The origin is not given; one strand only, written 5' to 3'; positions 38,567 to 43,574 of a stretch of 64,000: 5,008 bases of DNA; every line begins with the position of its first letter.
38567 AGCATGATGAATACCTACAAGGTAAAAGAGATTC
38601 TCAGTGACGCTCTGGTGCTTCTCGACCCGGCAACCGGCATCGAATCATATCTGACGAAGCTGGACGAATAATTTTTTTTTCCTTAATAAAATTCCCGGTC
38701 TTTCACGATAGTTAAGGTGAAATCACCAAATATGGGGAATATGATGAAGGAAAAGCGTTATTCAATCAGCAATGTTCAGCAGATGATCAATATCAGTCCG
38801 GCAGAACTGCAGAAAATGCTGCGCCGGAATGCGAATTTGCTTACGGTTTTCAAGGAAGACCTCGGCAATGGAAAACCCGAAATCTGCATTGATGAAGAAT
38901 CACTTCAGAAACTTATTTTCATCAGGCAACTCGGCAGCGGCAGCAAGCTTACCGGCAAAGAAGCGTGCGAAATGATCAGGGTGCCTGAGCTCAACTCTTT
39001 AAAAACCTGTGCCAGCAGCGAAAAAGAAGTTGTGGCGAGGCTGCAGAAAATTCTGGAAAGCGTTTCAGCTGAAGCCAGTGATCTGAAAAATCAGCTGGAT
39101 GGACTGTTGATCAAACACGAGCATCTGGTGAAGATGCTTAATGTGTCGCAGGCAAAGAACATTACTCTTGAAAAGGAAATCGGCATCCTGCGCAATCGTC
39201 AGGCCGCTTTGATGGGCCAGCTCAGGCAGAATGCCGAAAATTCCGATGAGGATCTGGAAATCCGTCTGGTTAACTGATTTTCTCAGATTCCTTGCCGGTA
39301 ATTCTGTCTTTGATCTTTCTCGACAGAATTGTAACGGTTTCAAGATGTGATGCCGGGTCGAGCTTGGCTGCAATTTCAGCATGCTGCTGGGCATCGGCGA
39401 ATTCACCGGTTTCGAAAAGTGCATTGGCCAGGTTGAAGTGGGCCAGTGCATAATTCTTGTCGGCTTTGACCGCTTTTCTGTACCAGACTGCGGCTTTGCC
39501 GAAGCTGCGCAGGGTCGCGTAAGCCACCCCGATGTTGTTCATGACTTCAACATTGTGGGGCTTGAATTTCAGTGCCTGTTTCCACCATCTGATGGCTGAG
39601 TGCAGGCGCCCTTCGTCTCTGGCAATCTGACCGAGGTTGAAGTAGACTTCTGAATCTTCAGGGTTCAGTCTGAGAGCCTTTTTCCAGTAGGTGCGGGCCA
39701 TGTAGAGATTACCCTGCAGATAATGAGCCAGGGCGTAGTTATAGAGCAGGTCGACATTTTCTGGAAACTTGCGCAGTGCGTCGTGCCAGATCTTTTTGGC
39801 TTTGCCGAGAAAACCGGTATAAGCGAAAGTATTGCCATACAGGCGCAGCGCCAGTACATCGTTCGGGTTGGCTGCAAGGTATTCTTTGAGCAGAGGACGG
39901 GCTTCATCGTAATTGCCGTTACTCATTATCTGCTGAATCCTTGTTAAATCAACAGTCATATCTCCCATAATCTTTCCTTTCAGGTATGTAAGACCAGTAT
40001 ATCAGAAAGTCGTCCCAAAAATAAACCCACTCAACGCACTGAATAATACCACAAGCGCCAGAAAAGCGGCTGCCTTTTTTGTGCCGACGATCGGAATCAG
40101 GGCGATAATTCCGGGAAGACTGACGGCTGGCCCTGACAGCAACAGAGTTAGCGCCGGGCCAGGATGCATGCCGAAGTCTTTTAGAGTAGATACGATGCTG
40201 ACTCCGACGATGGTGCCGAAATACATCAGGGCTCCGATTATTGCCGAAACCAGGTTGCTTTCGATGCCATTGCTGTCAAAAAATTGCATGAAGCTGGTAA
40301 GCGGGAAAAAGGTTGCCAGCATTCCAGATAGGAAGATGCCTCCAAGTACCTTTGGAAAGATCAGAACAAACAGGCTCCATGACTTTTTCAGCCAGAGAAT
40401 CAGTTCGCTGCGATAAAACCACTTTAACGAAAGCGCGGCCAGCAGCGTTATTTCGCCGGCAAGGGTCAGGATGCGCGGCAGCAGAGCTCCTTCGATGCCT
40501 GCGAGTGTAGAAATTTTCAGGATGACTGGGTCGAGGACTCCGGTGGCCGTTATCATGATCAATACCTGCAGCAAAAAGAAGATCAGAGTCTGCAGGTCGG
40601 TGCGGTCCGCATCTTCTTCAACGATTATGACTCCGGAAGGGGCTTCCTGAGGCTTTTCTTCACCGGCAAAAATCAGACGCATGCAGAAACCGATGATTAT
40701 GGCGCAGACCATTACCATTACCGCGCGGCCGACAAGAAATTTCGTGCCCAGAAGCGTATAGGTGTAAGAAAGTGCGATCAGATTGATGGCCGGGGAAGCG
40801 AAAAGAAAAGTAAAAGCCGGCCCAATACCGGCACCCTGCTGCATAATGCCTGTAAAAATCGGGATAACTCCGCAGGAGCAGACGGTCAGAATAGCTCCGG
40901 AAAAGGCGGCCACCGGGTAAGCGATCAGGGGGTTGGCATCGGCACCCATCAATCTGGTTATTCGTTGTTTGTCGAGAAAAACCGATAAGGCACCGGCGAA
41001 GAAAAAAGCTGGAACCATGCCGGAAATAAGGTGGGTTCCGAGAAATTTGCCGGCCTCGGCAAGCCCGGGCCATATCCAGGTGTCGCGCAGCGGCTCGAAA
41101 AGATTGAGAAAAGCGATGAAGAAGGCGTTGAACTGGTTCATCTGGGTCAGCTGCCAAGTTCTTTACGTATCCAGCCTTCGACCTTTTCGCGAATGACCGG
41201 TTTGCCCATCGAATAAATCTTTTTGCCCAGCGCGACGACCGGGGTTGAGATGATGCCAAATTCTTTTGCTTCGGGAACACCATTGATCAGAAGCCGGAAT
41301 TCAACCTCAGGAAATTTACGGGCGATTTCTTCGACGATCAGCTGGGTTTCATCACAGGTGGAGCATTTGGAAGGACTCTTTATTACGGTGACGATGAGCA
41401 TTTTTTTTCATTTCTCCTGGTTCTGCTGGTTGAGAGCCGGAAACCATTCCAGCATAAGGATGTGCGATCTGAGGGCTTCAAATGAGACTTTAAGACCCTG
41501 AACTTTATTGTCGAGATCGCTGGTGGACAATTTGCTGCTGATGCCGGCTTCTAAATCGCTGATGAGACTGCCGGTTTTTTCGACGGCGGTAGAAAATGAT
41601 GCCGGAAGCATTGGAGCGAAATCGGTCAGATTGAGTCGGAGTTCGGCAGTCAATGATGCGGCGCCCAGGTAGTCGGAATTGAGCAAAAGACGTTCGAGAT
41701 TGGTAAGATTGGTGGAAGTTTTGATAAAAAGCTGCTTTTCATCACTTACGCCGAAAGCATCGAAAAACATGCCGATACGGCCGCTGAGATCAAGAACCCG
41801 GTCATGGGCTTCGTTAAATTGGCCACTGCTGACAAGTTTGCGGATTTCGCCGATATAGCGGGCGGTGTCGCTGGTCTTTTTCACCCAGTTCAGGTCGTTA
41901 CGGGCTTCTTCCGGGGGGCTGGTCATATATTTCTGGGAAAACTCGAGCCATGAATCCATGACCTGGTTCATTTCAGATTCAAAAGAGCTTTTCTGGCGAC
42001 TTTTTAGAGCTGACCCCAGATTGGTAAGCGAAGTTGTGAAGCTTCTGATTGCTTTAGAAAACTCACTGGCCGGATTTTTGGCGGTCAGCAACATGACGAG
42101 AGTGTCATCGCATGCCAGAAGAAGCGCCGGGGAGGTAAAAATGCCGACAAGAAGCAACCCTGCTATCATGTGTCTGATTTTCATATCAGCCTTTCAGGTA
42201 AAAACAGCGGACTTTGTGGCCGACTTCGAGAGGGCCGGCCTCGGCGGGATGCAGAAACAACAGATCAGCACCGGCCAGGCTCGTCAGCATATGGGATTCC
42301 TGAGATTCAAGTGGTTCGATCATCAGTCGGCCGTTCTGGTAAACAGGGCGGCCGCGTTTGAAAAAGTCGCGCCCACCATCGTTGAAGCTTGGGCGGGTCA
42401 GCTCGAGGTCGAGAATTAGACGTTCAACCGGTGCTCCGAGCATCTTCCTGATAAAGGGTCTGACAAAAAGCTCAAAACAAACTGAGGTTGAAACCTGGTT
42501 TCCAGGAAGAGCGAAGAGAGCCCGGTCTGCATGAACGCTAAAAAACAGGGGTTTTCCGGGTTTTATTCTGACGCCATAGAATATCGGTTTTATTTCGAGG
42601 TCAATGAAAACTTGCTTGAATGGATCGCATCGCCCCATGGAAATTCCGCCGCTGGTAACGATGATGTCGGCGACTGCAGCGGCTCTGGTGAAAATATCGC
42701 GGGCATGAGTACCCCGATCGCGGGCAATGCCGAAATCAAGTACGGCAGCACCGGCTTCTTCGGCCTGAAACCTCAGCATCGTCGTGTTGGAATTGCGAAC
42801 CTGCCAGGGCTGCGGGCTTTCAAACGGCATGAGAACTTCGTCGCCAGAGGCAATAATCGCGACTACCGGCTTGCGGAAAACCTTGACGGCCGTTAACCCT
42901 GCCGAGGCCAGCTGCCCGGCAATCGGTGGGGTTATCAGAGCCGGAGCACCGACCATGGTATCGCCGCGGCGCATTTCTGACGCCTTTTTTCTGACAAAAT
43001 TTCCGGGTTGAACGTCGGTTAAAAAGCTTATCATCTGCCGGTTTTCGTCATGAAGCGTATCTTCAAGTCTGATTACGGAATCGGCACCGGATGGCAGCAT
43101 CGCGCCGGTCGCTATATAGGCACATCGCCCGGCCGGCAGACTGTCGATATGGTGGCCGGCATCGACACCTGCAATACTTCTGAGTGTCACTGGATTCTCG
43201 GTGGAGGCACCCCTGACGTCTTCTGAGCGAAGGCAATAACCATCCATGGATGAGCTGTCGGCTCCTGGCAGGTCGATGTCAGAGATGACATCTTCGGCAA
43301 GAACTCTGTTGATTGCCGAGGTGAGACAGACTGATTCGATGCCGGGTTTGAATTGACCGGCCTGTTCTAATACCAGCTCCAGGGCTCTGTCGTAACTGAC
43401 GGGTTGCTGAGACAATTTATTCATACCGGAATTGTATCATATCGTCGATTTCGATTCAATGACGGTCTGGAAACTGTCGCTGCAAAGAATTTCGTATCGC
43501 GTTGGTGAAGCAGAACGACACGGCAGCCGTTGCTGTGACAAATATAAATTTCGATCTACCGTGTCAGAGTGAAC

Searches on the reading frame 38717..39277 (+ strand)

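Call 32: search_protein_families(library=pfam, proteins=[window:38717-39277:+], max_evalue=0.0001)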
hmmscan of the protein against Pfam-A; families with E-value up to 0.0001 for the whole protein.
window:38717-39277:+ (186 aa): 1 family
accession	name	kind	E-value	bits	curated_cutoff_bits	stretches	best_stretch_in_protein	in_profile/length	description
PF17673.6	DUF5532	-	3.6e-05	24.2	26.4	0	17-48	39-70/92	Family of unknown function (DUF5532)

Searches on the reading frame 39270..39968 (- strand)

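Call 31: search_protein_families(library=pfam, proteins=[window:39270-39968:-], max_evalue=0.0001)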
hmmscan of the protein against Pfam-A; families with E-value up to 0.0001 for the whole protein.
window:39270-39968:- (232 aa): 20 families
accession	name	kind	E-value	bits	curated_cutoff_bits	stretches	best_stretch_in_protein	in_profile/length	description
PF07719.23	TPR_2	-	1.2e-32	109.8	27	3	73-105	2-34/34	Tetratricopeptide repeat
PF13432.12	TPR_16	-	1.2e-25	90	32.7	1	91-138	16-63/65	Tetratricopeptide repeat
PF13414.12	TPR_11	-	1.2e-25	89.3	26.8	3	113-152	1-40/42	TPR repeat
PF00515.34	TPR_1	-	6.7e-25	86.3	27.8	2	107-139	2-34/34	Tetratricopeptide repeat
PF13431.12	TPR_17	-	3.7e-24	83.3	24.4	2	163-195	2-34/34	Tetratricopeptide repeat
PF13428.12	TPR_14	-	7.8e-24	82.2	23.5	1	73-115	2-44/44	Tetratricopeptide repeat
PF13181.12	TPR_8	-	1.6e-20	71.9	25.7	0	107-139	2-34/34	Tetratricopeptide repeat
PF14559.12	TPR_19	-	1.2e-18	67.6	25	0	156-205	7-56/68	Tetratricopeptide repeat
PF13424.12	TPR_12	-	5.1e-14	52.7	30.1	1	74-135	5-74/77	Tetratricopeptide repeat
PF13374.12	TPR_10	-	6.1e-12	45.6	27.5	0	142-168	4-30/42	Tetratricopeptide repeat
PF23914.1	TPR_CcmH_CycH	-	3.8e-11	43.5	42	0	56-108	105-157/158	Cytochrome c-type biogenesis protein H TPR domain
PF07721.20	TPR_4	-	4.3e-09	36.6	27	0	174-198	1-25/26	Tetratricopeptide repeat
PF24575.1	TPR_Slam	-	5.2e-09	36.9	35.2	0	154-196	61-103/104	Surface lipoprotein assembly modifier, N-terminal TPR repeats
PF25060.1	ARM_TT21_2nd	-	9.6e-08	32.3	27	0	117-216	34-132/270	Tetratricopeptide repeat protein 21 second ARM domain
PF13176.12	TPR_7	-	1.8e-07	31.1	27.9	0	109-133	2-26/36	Tetratricopeptide repeat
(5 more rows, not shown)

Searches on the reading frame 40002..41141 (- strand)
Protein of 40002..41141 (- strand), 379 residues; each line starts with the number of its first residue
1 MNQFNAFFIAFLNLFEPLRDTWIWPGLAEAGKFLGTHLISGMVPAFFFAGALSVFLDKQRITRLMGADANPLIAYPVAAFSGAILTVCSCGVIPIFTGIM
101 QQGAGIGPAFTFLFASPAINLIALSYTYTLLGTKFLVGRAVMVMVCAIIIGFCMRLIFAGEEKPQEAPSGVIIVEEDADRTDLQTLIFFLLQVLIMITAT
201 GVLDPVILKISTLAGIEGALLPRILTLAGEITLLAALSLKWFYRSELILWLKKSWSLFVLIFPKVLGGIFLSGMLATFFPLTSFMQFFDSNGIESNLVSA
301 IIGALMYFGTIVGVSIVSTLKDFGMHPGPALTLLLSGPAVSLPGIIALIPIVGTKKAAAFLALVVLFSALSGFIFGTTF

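Call 31: search_protein_families(library=pfam, proteins=[window:40002-41141:-], max_evalue=0.0001)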
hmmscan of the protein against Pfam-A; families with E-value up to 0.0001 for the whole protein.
window:40002-41141:- (379 aa): 1 family
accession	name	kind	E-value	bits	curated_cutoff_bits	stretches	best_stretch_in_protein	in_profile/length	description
PF03773.19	ArsP_1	-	4.5e-57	193.9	32.3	1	39-376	17-293/294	Predicted permease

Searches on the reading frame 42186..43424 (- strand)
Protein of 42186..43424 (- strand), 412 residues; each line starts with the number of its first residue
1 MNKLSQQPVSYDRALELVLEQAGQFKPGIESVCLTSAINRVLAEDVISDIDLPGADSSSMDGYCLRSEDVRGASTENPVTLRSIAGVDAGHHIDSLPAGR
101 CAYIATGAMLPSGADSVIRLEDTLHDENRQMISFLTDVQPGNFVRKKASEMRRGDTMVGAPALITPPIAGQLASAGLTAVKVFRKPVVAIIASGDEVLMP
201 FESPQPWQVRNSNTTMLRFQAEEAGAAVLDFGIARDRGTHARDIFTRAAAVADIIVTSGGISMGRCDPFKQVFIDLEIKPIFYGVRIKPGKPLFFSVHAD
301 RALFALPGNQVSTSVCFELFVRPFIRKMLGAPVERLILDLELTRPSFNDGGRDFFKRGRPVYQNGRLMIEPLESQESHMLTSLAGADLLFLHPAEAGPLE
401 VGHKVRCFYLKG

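Call 31: search_protein_families(library=pfam, proteins=[window:42186-43424:-], max_evalue=0.0001)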
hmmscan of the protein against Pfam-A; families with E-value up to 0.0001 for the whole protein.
window:42186-43424:- (412 aa): 3 families
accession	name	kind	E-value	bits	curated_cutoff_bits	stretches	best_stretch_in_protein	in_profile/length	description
PF03453.22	MoeA_N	-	2.1e-37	128.7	30.8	1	9-176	1-160/160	MoeA N-terminal region (domain I and II)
PF00994.29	MoCF_biosynth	-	9.3e-24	84.2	26.6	1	189-327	1-144/144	Probable molybdopterin binding domain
PF03454.20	MoeA_C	-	3.3e-09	37.3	22.1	1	341-405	3-67/72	MoeA C-terminal region (domain IV)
